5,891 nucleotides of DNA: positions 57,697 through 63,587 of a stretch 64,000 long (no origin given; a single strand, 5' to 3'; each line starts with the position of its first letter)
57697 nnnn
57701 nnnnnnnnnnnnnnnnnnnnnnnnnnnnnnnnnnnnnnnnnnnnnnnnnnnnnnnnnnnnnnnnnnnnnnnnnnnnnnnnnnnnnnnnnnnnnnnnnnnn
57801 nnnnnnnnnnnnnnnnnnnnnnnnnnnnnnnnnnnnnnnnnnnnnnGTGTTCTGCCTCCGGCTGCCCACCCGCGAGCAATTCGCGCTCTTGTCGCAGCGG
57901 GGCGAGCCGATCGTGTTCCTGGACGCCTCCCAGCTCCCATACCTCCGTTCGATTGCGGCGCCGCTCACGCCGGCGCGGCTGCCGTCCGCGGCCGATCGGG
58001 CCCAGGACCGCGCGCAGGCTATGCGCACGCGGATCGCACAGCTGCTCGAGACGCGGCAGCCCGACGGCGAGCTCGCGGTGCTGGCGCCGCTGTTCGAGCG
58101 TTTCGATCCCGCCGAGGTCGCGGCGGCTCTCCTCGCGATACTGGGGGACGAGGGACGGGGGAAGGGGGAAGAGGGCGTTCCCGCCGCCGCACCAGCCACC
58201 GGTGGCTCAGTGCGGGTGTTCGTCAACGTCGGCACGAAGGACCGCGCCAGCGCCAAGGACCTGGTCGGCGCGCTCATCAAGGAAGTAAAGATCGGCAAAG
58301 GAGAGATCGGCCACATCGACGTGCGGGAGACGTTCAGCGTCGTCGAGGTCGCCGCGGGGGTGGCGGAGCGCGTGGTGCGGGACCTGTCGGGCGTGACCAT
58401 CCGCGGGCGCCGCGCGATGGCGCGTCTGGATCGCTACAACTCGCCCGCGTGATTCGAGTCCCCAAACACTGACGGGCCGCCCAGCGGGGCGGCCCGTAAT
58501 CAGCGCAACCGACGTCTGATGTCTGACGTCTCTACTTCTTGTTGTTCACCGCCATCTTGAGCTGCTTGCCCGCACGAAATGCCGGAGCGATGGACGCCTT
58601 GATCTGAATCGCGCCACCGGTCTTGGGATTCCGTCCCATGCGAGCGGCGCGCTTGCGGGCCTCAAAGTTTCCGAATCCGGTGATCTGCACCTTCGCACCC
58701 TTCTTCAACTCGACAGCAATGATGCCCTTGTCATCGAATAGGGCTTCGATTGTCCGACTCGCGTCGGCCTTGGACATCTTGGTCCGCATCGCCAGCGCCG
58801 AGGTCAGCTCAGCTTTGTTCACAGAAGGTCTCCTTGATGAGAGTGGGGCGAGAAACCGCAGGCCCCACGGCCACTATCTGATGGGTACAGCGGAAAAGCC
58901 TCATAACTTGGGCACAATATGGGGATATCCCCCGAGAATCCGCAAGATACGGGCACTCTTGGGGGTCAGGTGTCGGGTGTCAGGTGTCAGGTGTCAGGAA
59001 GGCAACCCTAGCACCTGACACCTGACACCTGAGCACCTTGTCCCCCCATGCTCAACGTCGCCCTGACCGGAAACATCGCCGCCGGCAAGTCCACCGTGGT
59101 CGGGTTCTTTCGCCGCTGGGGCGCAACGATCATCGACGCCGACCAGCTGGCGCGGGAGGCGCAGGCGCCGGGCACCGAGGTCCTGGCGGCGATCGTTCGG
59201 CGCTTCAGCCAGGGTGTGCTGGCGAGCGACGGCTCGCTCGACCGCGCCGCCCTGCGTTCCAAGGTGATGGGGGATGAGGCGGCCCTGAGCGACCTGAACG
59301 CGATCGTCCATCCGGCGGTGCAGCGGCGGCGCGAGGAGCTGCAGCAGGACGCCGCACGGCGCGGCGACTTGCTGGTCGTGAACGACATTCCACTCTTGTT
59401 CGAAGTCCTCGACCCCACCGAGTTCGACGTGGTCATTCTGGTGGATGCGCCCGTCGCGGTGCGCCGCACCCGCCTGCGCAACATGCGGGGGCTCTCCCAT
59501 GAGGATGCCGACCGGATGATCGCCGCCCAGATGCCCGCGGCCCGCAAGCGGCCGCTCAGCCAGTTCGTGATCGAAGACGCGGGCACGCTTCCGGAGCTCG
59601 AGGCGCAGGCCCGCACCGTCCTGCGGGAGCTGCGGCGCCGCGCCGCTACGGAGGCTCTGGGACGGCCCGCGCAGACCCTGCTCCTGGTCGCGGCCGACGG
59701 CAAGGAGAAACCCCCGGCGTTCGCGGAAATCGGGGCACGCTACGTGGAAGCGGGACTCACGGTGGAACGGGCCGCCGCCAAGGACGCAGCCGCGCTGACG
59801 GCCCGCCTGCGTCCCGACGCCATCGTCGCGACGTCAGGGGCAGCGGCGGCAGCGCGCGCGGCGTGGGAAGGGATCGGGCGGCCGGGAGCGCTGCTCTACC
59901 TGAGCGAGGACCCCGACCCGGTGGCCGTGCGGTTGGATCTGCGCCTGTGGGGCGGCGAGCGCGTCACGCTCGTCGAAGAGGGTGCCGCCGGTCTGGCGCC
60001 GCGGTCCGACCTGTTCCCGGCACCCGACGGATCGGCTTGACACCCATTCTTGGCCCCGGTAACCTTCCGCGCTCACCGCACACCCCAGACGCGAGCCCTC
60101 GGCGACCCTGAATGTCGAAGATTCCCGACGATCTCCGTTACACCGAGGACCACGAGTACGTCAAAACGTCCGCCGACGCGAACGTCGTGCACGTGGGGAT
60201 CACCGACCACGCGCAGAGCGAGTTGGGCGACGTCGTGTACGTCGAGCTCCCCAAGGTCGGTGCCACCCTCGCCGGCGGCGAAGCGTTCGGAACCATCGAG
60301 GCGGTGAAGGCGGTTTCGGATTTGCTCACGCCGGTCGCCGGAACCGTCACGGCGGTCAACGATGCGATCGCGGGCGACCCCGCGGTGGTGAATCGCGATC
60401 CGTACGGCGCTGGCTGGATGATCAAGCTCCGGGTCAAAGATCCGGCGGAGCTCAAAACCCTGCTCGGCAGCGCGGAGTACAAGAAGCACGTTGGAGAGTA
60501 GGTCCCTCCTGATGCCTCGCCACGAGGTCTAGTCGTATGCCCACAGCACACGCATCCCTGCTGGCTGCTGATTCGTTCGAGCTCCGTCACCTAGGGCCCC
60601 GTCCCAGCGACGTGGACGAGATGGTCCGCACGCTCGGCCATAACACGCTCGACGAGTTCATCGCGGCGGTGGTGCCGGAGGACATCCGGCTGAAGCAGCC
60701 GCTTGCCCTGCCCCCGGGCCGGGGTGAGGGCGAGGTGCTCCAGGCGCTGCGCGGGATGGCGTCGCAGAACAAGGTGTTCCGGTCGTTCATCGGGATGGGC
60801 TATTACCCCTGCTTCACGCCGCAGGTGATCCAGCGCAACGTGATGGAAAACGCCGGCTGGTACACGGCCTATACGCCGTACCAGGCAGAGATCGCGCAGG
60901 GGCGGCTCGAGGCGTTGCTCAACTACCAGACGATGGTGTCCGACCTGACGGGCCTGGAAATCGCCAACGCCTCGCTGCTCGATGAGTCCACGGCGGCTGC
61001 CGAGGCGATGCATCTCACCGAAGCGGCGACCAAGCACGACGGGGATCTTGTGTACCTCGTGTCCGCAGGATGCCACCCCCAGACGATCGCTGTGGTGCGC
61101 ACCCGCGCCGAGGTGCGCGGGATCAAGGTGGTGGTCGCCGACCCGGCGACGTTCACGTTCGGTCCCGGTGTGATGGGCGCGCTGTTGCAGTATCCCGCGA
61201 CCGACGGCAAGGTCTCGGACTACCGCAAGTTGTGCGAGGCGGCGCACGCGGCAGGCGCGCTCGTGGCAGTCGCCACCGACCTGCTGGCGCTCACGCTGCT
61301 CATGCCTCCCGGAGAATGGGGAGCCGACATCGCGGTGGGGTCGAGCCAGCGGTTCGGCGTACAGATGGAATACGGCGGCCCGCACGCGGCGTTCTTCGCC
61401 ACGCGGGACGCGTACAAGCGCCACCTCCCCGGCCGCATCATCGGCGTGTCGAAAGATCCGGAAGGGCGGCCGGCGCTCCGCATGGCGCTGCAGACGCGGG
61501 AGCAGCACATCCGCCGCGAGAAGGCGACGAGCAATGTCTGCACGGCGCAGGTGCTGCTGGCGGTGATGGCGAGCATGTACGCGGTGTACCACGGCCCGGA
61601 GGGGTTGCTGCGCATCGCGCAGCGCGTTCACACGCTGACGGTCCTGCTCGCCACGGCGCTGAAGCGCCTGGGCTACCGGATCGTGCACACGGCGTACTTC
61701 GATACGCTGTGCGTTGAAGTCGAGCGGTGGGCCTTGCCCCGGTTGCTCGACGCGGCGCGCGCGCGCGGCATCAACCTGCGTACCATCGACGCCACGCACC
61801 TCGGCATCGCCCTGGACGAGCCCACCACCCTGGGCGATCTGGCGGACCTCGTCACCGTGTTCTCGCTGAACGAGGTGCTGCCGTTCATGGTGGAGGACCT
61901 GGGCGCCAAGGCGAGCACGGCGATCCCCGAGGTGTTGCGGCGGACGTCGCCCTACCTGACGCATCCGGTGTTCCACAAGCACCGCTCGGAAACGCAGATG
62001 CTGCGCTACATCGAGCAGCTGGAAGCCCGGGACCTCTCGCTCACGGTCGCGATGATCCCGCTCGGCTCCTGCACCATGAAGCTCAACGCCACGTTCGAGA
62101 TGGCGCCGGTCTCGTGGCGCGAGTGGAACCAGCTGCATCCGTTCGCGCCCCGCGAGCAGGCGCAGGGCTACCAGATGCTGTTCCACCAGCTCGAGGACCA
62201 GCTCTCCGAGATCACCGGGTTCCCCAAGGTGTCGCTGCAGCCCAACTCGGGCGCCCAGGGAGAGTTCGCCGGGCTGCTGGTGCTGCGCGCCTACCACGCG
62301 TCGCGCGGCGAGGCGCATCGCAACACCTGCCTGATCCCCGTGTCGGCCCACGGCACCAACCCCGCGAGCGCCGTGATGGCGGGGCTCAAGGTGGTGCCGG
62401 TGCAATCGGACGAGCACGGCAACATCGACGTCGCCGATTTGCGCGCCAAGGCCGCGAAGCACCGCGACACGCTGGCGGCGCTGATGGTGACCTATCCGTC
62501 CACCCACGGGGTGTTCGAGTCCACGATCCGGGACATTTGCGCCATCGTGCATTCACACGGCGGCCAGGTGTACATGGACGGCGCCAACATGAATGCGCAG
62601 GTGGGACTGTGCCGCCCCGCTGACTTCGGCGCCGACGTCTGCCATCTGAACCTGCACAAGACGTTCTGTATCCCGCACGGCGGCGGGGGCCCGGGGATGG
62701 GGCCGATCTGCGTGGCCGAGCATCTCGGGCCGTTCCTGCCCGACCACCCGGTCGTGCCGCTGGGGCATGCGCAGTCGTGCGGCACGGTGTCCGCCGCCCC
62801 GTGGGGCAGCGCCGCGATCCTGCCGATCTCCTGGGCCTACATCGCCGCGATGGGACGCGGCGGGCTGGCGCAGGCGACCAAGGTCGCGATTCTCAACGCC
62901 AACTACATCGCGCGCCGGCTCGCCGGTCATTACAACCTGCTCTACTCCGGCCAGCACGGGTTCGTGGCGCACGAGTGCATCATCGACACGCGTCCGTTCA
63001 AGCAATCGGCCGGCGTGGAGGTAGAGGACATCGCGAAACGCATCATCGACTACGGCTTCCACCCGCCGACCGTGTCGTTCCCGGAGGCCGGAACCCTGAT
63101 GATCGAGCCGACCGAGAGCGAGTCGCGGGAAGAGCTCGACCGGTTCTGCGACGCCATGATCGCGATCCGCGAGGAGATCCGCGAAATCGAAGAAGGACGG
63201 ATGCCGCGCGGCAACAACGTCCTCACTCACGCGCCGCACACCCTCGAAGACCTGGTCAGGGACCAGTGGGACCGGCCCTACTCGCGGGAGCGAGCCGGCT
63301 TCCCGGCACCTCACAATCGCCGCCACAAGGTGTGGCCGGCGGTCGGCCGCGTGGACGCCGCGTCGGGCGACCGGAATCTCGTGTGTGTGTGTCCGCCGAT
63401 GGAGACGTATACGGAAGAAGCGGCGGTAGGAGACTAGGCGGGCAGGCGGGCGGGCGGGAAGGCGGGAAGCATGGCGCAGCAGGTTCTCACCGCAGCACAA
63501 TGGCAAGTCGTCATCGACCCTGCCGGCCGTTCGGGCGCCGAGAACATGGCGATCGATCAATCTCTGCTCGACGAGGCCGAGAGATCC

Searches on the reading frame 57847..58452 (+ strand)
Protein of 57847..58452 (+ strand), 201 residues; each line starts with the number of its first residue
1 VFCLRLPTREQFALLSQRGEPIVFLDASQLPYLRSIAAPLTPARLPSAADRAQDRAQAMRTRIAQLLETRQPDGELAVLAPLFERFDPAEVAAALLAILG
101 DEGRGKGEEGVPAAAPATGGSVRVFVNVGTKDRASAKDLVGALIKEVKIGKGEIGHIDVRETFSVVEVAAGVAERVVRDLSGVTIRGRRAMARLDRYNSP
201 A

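Call 91: search_protein_families(library=pfam, proteins=[window:57847-58452:+], max_evalue=0.001)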
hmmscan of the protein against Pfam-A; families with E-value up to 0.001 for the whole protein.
window:57847-58452:+ (201 aa): 1 family
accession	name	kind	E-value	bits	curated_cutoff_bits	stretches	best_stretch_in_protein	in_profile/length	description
PF03880.21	DbpA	-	2e-21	76.2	25.6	1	123-192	1-70/72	DbpA RNA binding domain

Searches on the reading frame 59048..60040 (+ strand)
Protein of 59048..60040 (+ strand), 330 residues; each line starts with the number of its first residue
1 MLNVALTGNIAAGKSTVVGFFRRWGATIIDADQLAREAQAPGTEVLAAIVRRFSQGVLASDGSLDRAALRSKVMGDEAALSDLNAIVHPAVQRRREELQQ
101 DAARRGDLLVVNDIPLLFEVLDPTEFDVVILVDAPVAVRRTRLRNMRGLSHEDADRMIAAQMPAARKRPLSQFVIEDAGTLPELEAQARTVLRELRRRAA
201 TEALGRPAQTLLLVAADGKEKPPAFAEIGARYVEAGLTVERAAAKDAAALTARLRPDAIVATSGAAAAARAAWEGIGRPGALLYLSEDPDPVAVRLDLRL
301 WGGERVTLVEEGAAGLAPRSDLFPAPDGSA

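Call 18: search_protein_families(library=pfam, proteins=[window:59048-60040:+])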
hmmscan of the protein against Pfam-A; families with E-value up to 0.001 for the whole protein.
window:59048-60040:+ (330 aa): 1 family
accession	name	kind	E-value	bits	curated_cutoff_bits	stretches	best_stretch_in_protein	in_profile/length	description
PF01121.26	CoaE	-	4.7e-45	153.9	27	1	4-182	3-179/180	Dephospho-CoA kinase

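Call 56: find_homologous_proteins(query=window:59048-60040:+, max_evalue=1e-40)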
Query window:59048-60040:+ (330 aa): 5605 proteins with E <= 1e-40 among 8000 candidates; the best 120 are listed.
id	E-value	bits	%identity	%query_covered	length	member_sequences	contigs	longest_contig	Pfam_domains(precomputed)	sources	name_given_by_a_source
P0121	8.7e-193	657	97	100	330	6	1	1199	PF01121.27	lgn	-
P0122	2.4e-170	584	86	100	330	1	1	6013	PF01121.27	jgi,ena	jgi:dephospho-CoA kinase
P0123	6.4e-168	576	87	100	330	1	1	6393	PF01121.27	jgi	jgi:dephospho-CoA kinase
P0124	1.8e-166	571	85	100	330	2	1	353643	PF01121.27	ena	-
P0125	2.7e-166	571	86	100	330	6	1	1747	PF01121.27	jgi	jgi:dephospho-CoA kinase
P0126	1.2e-165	568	85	100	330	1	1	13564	PF01121.27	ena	-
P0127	5.1e-165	566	86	98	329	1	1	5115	PF01121.27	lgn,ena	-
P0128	1.8e-164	564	85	100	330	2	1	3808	PF01121.27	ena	-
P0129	9.7e-164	562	85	100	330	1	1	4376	PF01121.27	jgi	jgi:dephospho-CoA kinase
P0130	3.3e-163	560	85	100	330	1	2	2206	PF01121.27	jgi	jgi:dephospho-CoA kinase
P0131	4.0e-163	560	84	100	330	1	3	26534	PF01121.27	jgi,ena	jgi:dephospho-CoA kinase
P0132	4.8e-163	560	83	100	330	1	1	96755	PF01121.27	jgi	jgi:dephospho-CoA kinase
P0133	9.1e-163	559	85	98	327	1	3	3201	PF01121.27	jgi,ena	-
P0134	2.5e-162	557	85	98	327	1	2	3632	PF01121.27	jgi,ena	jgi:dephospho-CoA kinase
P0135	5.0e-162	556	85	100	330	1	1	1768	PF01121.27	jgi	jgi:dephospho-CoA kinase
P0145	3.2e-158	544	81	100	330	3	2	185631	PF01121.27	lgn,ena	-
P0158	5.2e-142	491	74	99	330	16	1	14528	PF01121.27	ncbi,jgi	-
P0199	8.7e-125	434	70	99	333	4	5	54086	PF01121.27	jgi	jgi:dephospho-CoA kinase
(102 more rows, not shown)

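Call 57: find_encoding_contigs(protein=P0124, flank=10000, max_places=1)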
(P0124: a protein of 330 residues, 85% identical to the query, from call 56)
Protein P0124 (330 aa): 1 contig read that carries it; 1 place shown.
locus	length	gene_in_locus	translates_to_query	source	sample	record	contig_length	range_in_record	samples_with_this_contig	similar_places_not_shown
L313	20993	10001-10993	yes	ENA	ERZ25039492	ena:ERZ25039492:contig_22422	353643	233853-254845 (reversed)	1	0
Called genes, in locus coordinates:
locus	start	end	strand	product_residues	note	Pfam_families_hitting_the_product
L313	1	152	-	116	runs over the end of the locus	-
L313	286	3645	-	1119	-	-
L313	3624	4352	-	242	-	PF01209:Ubie_methyltran, PF13489:Methyltransf_23, PF02353:CMAS (weak), PF05175:MTS (weak), PF13649:Methyltransf_25, PF13847:Methyltransf_31, PF08241:Methyltransf_11, PF08242:Methyltransf_12, +1 more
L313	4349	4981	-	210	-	PF01135:PCMT (weak), PF01596:Methyltransf_3, PF13578:Methyltransf_24, PF13649:Methyltransf_25 (weak)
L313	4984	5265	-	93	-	-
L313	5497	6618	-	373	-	-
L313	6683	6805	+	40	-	PF00557:Peptidase_M24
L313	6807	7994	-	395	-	PF00155:Aminotran_1_2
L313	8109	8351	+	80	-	-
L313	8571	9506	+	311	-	PF03880:DbpA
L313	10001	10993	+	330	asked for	PF01121:CoaE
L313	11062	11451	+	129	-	PF01597:GCV_H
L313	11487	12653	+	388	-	PF02347:GDC-P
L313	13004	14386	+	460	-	PF01212:Beta_elim_lyase, PF02347:GDC-P (weak), PF21478:GcvP2_C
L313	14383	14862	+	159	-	PF21948:LplA-B_cat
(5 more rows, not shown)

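Call 58: find_encoding_contigs(protein=P0123, flank=5000, max_places=1)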
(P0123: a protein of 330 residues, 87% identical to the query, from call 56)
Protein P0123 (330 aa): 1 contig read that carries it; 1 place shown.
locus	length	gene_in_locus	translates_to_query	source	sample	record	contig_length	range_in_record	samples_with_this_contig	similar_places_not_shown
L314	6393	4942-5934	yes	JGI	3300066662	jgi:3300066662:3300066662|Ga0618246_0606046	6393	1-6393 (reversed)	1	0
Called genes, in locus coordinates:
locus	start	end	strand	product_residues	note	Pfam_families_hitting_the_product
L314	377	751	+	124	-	PF00557:Peptidase_M24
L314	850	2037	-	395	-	PF00155:Aminotran_1_2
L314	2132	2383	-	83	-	-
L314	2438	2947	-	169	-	PF07355:GRDB (weak)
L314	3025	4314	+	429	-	PF03880:DbpA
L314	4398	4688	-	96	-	PF00216:Bac_DNA_binding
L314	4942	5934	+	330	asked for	PF01121:CoaE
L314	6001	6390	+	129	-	PF01597:GCV_H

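Call 59: find_encoding_contigs(protein=P0132, flank=10000, max_places=1)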
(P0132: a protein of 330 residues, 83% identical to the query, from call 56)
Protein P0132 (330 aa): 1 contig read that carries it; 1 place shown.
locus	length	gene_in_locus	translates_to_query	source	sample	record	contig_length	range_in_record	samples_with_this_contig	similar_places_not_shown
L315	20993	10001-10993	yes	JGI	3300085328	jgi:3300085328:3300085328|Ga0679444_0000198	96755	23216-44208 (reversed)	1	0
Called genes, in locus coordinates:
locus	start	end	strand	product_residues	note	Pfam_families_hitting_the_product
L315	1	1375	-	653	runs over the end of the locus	-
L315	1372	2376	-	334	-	-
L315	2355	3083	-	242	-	PF13489:Methyltransf_23, PF01209:Ubie_methyltran (weak), PF02353:CMAS (weak), PF05175:MTS (weak), PF13649:Methyltransf_25, PF13847:Methyltransf_31, PF08241:Methyltransf_11, PF08242:Methyltransf_12, +2 more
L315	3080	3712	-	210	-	PF01596:Methyltransf_3, PF01135:PCMT (weak), PF13578:Methyltransf_24, PF13649:Methyltransf_25 (weak)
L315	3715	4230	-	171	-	-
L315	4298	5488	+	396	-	PF01321:Creatinase_N, PF00557:Peptidase_M24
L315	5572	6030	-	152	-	PF05635:23S_rRNA_IVP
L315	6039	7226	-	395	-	PF00155:Aminotran_1_2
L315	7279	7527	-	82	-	-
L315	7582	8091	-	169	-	PF07355:GRDB (weak)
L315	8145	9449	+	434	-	PF03880:DbpA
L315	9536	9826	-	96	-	PF00216:Bac_DNA_binding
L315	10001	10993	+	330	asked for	PF01121:CoaE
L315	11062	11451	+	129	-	PF01597:GCV_H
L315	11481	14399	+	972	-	PF02347:GDC-P, PF01212:Beta_elim_lyase, PF21478:GcvP2_C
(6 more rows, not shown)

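Call 60: find_encoding_contigs(protein=P0145, flank=10000, max_places=2)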
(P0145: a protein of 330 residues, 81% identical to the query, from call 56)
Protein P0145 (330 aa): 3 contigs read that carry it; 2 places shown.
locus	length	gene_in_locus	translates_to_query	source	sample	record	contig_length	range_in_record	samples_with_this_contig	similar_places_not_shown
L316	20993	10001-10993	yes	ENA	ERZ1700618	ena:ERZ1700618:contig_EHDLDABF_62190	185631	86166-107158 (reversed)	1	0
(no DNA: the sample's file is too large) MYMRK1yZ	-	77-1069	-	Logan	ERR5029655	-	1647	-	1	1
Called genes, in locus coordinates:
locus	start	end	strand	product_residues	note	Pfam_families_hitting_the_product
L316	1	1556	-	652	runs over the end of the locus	-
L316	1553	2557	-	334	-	-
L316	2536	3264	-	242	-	PF01209:Ubie_methyltran, PF02353:CMAS, PF06325:PrmA (weak), PF13489:Methyltransf_23, PF13649:Methyltransf_25, PF13847:Methyltransf_31, PF08241:Methyltransf_11, PF08242:Methyltransf_12, +2 more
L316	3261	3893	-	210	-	PF01596:Methyltransf_3, PF01135:PCMT (weak), PF13578:Methyltransf_24, PF13649:Methyltransf_25 (faint)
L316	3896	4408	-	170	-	-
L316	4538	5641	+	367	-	PF01321:Creatinase_N, PF00557:Peptidase_M24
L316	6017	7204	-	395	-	PF00155:Aminotran_1_2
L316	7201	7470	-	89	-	-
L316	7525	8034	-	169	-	PF07355:GRDB (weak)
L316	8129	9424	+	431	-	PF03880:DbpA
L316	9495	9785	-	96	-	PF00216:Bac_DNA_binding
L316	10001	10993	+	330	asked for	PF01121:CoaE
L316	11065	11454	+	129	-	PF01597:GCV_H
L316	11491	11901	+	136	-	PF02347:GDC-P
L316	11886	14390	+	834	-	PF02347:GDC-P, PF01212:Beta_elim_lyase, PF21478:GcvP2_C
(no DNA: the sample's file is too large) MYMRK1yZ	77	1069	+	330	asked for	PF01121:CoaE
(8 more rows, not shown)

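Call 71: find_encoding_contigs(protein=P0199, flank=1500, max_places=6)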
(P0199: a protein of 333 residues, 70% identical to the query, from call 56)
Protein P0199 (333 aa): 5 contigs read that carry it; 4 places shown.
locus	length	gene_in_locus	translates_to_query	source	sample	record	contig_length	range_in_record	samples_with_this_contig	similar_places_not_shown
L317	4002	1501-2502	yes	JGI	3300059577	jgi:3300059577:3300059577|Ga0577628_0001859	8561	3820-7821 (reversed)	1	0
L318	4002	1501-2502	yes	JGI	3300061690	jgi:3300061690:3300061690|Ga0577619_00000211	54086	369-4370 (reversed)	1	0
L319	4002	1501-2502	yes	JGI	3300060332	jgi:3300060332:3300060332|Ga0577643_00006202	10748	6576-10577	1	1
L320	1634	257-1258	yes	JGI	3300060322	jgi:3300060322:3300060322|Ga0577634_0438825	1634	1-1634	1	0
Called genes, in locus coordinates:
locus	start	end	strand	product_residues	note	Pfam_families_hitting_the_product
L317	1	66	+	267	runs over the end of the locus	?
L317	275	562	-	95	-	PF00216:Bac_DNA_binding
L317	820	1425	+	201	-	PF00265:TK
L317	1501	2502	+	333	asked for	PF01121:CoaE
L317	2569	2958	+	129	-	PF01597:GCV_H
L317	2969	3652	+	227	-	PF00753:Lactamase_B, PF13483:Lactamase_B_3, PF12706:Lactamase_B_2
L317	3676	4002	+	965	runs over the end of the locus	PF02347:GDC-P, PF01212:Beta_elim_lyase, PF21478:GcvP2_C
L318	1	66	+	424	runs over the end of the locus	PF03880:DbpA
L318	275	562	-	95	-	PF00216:Bac_DNA_binding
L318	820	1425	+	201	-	PF00265:TK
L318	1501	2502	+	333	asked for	PF01121:CoaE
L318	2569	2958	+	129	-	PF01597:GCV_H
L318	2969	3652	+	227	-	PF00753:Lactamase_B, PF13483:Lactamase_B_3, PF12706:Lactamase_B_2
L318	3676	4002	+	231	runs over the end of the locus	?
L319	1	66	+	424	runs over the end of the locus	PF03880:DbpA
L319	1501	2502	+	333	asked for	PF01121:CoaE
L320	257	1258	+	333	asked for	PF01121:CoaE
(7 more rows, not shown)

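Call 72: find_encoding_contigs(protein=P0158, flank=1500, max_places=6)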
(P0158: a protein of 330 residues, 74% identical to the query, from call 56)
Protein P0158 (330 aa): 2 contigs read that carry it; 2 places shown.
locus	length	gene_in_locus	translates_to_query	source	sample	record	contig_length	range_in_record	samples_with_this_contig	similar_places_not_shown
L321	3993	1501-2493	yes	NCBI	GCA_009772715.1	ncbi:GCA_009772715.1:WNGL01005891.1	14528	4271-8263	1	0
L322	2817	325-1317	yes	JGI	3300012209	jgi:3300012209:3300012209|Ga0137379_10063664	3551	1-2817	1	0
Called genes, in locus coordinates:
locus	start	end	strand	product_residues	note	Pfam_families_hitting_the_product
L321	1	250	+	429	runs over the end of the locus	PF03880:DbpA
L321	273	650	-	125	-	PF00216:Bac_DNA_binding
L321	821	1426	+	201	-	PF00265:TK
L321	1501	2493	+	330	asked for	PF01121:CoaE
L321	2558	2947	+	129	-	PF01597:GCV_H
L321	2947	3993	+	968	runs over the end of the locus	PF02347:GDC-P, PF01212:Beta_elim_lyase (weak), PF21478:GcvP2_C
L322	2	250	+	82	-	?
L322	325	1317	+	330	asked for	PF01121:CoaE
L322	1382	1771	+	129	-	PF01597:GCV_H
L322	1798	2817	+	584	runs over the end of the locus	?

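Call 88: find_encoding_contigs(protein=P0121, flank=1000, max_places=6)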
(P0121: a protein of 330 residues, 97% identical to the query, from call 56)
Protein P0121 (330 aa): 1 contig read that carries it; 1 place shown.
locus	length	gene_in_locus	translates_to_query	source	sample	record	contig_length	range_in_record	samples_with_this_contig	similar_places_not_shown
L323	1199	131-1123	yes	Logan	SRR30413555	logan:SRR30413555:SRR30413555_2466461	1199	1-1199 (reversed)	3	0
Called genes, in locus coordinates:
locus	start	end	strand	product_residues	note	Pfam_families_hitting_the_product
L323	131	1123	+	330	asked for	PF01121:CoaE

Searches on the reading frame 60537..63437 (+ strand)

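Call 77: search_protein_families(library=pfam, proteins=[window:60537-63437:+], max_evalue=0.00001)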
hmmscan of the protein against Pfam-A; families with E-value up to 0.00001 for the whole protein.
window:60537-63437:+ (966 aa): 3 families
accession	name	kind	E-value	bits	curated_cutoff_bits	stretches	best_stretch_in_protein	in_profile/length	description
PF02347.22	GDC-P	-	1.9e-190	633.7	26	2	17-442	2-429/429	Glycine cleavage system P-protein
PF21478.3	GcvP2_C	-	4.1e-58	195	27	1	780-901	1-122/122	Glycine dehydrogenase, C-terminal domain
PF01212.27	Beta_elim_lyase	-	2.3e-08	34.1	27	1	545-715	30-206/288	Beta-eliminating lyase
